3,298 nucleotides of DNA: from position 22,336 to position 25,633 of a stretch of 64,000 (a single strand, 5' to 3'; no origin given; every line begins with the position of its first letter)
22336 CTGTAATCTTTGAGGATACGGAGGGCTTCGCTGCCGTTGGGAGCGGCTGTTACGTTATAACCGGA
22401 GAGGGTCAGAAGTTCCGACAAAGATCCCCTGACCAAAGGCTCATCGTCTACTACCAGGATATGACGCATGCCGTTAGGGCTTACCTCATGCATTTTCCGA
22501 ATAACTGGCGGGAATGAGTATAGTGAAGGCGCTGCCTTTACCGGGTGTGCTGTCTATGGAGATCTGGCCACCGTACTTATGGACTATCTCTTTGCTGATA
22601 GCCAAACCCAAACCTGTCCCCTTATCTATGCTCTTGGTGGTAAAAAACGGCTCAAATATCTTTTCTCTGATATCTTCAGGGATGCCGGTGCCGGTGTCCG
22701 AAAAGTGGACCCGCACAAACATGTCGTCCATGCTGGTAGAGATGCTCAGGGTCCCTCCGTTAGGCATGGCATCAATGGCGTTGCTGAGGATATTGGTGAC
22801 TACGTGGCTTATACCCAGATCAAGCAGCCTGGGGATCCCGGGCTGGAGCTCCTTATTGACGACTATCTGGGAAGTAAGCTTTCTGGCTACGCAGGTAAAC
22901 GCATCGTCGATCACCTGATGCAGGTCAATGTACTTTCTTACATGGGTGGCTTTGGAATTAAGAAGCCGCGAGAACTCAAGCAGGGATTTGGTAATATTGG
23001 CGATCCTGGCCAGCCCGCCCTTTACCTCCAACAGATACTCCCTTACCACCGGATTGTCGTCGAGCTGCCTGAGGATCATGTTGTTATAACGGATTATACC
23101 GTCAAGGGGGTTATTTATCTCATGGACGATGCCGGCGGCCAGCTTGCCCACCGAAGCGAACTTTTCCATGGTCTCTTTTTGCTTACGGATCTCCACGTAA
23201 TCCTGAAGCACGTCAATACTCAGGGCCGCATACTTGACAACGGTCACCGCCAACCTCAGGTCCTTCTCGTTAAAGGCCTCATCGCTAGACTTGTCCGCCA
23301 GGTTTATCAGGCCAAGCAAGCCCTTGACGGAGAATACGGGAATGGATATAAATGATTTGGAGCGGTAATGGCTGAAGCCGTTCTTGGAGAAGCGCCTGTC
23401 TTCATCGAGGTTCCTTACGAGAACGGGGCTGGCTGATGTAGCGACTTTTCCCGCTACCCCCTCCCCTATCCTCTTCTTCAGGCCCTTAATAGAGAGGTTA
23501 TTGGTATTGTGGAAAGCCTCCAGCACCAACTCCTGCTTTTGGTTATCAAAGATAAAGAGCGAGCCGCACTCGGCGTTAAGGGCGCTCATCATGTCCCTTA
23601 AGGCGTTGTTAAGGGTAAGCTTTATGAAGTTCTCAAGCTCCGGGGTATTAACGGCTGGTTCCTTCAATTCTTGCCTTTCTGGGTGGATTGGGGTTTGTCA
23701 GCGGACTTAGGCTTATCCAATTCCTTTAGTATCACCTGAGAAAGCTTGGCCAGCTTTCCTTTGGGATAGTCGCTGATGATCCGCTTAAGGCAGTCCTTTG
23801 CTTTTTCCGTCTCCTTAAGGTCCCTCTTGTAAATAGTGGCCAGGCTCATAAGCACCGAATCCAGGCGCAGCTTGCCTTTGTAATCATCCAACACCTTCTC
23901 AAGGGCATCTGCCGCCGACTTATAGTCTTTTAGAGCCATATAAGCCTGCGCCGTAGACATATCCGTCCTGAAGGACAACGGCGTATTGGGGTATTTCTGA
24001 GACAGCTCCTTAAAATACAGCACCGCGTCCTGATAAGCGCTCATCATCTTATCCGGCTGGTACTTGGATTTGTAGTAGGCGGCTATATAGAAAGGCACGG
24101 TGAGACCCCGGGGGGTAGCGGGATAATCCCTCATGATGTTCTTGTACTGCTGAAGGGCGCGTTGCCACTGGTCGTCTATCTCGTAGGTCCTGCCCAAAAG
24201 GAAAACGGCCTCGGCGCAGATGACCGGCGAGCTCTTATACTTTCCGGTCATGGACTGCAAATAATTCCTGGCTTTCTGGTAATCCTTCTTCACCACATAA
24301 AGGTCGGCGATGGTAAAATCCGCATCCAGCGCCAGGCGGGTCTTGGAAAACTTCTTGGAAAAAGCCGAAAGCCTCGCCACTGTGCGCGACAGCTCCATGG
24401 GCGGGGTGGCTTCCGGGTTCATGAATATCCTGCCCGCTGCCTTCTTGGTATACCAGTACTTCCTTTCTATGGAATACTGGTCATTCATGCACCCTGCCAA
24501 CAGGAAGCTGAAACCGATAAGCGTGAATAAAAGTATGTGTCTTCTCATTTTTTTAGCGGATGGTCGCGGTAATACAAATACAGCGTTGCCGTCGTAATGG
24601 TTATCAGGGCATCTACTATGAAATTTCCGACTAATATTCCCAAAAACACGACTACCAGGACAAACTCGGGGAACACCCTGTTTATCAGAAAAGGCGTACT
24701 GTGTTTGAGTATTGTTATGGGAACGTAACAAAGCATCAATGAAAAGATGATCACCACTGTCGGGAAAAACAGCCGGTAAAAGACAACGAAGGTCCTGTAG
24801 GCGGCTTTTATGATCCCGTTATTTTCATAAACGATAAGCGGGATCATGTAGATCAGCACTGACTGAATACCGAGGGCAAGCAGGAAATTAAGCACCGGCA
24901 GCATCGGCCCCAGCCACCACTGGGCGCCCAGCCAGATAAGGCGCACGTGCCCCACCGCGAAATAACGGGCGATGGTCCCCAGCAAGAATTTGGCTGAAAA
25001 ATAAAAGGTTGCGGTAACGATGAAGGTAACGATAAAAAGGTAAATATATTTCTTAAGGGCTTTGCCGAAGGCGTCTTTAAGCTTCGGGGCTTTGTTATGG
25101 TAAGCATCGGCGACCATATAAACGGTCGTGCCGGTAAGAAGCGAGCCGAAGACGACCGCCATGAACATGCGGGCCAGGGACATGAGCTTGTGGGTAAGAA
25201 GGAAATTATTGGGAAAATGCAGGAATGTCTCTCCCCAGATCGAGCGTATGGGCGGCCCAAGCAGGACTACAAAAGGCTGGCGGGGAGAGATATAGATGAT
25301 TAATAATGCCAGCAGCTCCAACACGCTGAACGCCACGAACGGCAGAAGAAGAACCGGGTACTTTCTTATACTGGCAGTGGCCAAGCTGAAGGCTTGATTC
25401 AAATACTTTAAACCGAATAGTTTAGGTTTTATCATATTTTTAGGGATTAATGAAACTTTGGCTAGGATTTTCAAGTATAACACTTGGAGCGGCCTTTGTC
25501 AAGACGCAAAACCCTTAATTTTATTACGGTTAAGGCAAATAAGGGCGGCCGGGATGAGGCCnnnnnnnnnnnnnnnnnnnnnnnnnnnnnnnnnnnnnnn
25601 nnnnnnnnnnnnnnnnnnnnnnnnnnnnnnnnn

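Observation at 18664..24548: rpoN plus a PrsT/PrsK/PrsR-like module, and a strong sigma-54 promoter (40637-40653) in front of the sugar transferase / PEP-CTERM operon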

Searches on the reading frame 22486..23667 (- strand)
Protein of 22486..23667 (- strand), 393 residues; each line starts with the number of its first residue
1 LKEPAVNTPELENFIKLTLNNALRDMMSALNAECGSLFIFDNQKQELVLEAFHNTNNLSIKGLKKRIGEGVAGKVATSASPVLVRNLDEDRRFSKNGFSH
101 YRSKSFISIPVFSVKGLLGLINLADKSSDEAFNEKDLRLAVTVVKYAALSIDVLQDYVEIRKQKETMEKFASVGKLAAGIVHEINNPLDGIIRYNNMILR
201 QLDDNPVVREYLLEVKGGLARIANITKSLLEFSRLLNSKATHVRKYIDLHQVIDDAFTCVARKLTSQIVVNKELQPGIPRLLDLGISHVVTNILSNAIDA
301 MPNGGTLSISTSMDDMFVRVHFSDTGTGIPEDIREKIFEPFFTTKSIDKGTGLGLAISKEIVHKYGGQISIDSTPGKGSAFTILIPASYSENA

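Call 5: search_protein_families(library=ncbifam, proteins=[window:22486-23667:-], max_evalue=0.00001)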
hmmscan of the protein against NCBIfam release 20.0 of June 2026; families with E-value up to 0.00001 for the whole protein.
window:22486-23667:- (393 aa): 80 families (the best 25 are shown)
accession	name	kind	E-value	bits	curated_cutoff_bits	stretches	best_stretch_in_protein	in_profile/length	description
NF008468.0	PRK11360.1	equivalog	1.7e-52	178.7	646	1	156-391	379-612/616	two-component system sensor histidine kinase AtoS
NF052574.1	HisKinEspCMyxo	equivalog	1.1e-43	149.5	1200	1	159-390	403-640/785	serine histidine kinase EspC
NF046020.1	HisKinCckABruc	equivalog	2.7e-42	144.7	1000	1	162-390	469-710/868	cell cycle histidine kinase CckA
NF010411.0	PRK13837.1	equivalog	1.3e-41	142.5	647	1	18-390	297-678/828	two-component system VirA-like sensor kinase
NF038348.1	T2SS_HK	subfamily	2.4e-38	131.9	450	1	217-386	406-572/574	histidine kinase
NF007688.0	PRK10364.1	equivalog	9.7e-37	126.8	479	1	161-388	228-452/460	two-component system sensor histidine kinase ZraS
NF053867.1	SprKinKinDBac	equivalog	1.8e-34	119.1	775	1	161-388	275-498/500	sporulation kinase KinD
NF047466.1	hybrid_RR_LvrB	exception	1.7e-33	116.4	500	1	140-387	119-376/377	hybrid histidine kinase/response regulator LvrB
NF046044.1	PnpS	equivalog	8.6e-33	113.9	400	1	151-386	154-390/390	two-component system histidine kinase PnpS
NF010076.0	PRK13557.1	subfamily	3.9e-32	111.4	631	1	167-390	157-397/540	histidine kinase famiy protein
NF046026.1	HisKinCckACaul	equivalog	8.3e-31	106.8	1000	1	136-390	266-535/678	cell cycle histidine kinase CckA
TIGR02916.1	PEP_his_kin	equivalog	4e-30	105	300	1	104-386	410-679/679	XrtA/PEP-CTERM system histidine kinase PrsK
NF033092.0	HK_WalK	equivalog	6.3e-29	101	725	1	151-386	356-593/594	cell wall metabolism sensor histidine kinase WalK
NF052573.1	HisKinEspAMyxo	equivalog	1e-28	99.8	1400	1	165-388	376-612/755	serine histidine kinase EspA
TIGR02956.1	TMAO_torS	equivalog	4.4e-28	97.9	676.5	1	178-391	469-686/967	TMAO reductase system sensor histidine kinase/response regulator TorS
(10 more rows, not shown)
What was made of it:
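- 22486..23667 (-): Cytoplasmic GAF-HisKA-HATPase histidine kinase. PrsK model scores 105, below its 300 cut-off, and matches the kinase core only (call 5).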

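Call 6: search_protein_families(library=pfam, proteins=[window:22486-23667:-], max_evalue=0.001)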
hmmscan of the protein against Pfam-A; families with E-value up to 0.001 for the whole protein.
window:22486-23667:- (393 aa): 6 families
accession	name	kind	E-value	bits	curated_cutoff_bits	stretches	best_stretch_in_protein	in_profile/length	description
PF02518.31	HATPase_c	-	1.6e-27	96.5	26.4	1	285-387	5-109/111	Histidine kinase-, DNA gyrase B-, and HSP90-like ATPase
PF13185.12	GAF_2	-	1.8e-15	57.7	28.6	1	18-152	7-136/136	GAF domain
PF01590.32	GAF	-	3.5e-11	44.2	22.4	1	18-151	5-133/133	GAF domain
PF00512.31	HisKA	-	3.8e-09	36.9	26.9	1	174-235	3-63/66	His Kinase A (phospho-acceptor) domain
PF13492.12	GAF_3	-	8.2e-09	36.4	27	1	16-152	3-128/129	GAF domain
PF14501.12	HATPase_c_5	-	3.9e-08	33.6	22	1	285-374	5-91/102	GHKL domain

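Call 64: search_solved_structures(query=window:22486-23667:-, max_evalue=1e-10)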
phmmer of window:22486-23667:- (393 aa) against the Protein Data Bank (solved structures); distinct sequences matched with E-value up to 1e-10: 38.
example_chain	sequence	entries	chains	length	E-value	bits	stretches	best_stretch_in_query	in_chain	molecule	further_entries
8vc9_A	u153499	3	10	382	9.4e-27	97.2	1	150-386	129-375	Leptospira virulence regulator B (LvrB) | histidine kinase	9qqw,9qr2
9jfj_A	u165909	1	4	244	1.8e-26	96.3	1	163-389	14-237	Sensor histidine kinase ZraS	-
3a0r_A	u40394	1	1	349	8e-26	94.1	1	147-386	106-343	Sensor protein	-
7z8n_A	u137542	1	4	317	4.7e-25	91.6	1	157-385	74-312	Histidine kinase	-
5idj_A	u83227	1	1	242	1.3e-23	86.8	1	168-387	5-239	Histidine kinase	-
3d36_A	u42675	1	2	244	1.5e-23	86.6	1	167-390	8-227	Sporulation kinase B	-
4jas_A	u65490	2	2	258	4.7e-22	81.7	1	175-388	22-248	Histidine kinase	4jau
5uht_A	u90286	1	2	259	7.7e-22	81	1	174-388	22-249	Sensor histidine kinase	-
2c2a_A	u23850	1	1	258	8.2e-22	80.9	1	175-388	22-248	SENSOR HISTIDINE KINASE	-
3dge_A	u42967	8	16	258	8.3e-22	80.9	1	175-388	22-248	Sensor protein | Histidine kinase | Sensor histidine kinase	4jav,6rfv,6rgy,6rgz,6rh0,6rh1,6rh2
6azr_A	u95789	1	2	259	1.5e-21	80.1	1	174-388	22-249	Sensor histidine kinase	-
6rh7_A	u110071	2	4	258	1.9e-20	76.4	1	175-388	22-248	Sensor histidine kinase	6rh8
4gcz_A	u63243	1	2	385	5.2e-20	75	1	160-388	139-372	Blue-light photoreceptor, Sensor protein fixL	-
8a3u_A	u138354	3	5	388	5.8e-20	74.8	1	160-388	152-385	Putative Sensory box protein,Sensor protein FixL | Putative Sensory box protein,Putative Sensory box protein,Sensor protein FixL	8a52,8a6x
8a7f_A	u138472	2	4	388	5.8e-20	74.8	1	160-388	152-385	Putative Sensory box protein,Sensor protein FixL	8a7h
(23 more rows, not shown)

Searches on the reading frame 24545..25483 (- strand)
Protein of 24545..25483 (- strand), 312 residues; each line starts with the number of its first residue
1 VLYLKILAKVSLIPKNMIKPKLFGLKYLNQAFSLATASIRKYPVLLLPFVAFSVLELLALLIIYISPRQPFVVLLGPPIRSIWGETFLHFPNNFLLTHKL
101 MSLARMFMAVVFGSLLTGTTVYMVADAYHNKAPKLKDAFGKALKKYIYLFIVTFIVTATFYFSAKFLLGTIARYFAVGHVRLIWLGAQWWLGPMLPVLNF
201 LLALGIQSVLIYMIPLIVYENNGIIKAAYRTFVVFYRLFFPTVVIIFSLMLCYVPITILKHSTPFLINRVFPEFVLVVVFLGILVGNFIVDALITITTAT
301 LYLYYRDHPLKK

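Call 5: search_protein_families(library=ncbifam, proteins=[window:24545-25483:-], max_evalue=0.00001)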
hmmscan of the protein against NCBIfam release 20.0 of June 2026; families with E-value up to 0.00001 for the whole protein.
window:24545-25483:- (312 aa): 0 families

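Call 6: search_protein_families(library=pfam, proteins=[window:24545-25483:-], max_evalue=0.001)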
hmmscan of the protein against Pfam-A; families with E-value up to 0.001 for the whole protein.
window:24545-25483:- (312 aa): 0 families

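Call 35: search_protein_families(library=pfam, proteins=[window:24545-25483:-], max_evalue=0.01)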
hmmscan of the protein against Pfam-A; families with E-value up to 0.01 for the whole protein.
window:24545-25483:- (312 aa): 0 families

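Call 39: search_protein_representatives(protein=window:24545-25438:-)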
Query: 297 residues. Proteins with E-value up to 0.001 (for the whole library): 363; up to 1e-10: 214; up to 1e-30: 27. The best 150 are listed.
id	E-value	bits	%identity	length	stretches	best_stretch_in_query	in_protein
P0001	1.2e-59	218.9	41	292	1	16-291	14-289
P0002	6.5e-52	193.5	37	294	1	13-290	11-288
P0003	1.4e-51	192.4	36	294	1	13-289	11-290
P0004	3.2e-49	184.6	38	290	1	13-291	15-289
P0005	2.6e-48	181.6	36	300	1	26-296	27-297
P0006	7.7e-48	180.1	37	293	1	17-292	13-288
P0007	1.3e-47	179.3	35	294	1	25-291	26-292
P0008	1.2e-46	176.2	34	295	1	9-293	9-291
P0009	2.6e-45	171.8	34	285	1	23-288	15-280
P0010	1.4e-42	162.9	34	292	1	14-292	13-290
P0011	8.3e-42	160.3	36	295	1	21-288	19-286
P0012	1.3e-41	159.6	34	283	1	16-291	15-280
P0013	2.1e-41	159.0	34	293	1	15-292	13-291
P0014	2.4e-41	158.8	35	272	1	23-288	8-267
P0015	4.2e-41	158.0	34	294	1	15-289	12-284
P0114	4.2e-18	82.5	28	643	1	13-290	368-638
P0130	9.9e-17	78.0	29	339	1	22-293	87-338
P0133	2.2e-16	76.9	29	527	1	27-285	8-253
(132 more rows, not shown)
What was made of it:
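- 24545..25483 (-): Multi-pass membrane protein of unknown family, about 290 aa (probable start ATG 25435); first gene of the operon. 363 representative relatives, nearly all stand-alone and about 290 aa (call 39).
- Its 363 relatives are stand-alone proteins of about 290 aa (call 39).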

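Call 44: search_protein_families(library=pfam, proteins=[P0114, P0133, P0130], max_evalue=0.001)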
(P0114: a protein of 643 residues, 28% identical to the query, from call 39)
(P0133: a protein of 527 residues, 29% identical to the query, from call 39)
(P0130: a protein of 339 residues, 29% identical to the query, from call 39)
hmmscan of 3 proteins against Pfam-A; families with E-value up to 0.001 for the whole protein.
P0114 (643 aa): 1 family
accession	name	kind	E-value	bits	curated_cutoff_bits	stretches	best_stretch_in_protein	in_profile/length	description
PF00953.26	Glycos_transf_4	-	4.9e-40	137.6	27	1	81-239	2-158/160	Glycosyl transferase family 4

P0133 (527 aa): 5 families
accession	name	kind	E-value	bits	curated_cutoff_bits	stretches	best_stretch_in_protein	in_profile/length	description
PF13424.12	TPR_12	-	2.2e-07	31.4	30.1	1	324-379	17-77/77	Tetratricopeptide repeat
PF13428.12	TPR_14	-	7.1e-07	29.7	23.5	0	324-349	15-40/44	Tetratricopeptide repeat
PF13432.12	TPR_16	-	1.4e-06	29.1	32.7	1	328-380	15-64/65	Tetratricopeptide repeat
PF13174.12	TPR_6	-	5.2e-06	27.2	26.3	0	475-499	9-33/33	Tetratricopeptide repeat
PF14559.12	TPR_19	-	9.5e-06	26.3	25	0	326-380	7-58/68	Tetratricopeptide repeat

P0130 (339 aa): 0 families
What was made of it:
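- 24545..25483 (-): Rare fusions to TPR (P0133) and to Glycos_transf_4 (P0114) (call 44).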

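Call 50: search_protein_families(library=ncbifam, proteins=[window:24545-25483:-], max_evalue=10)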
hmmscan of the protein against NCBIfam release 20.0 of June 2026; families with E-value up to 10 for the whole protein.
window:24545-25483:- (312 aa): 1 family
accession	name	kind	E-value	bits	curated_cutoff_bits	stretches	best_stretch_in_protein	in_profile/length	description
NF049907.1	IncMemIncM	equivalog_domain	0.3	9.8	1000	1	13-78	211-276/562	inclusion membrane protein IncM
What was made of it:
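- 24545..25483 (-): No Pfam or NCBIfam hit (calls 5, 35, 50).
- On PrsK (TIGR02916): The neighbouring membrane protein is an unrelated stand-alone family (calls 39, 50).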
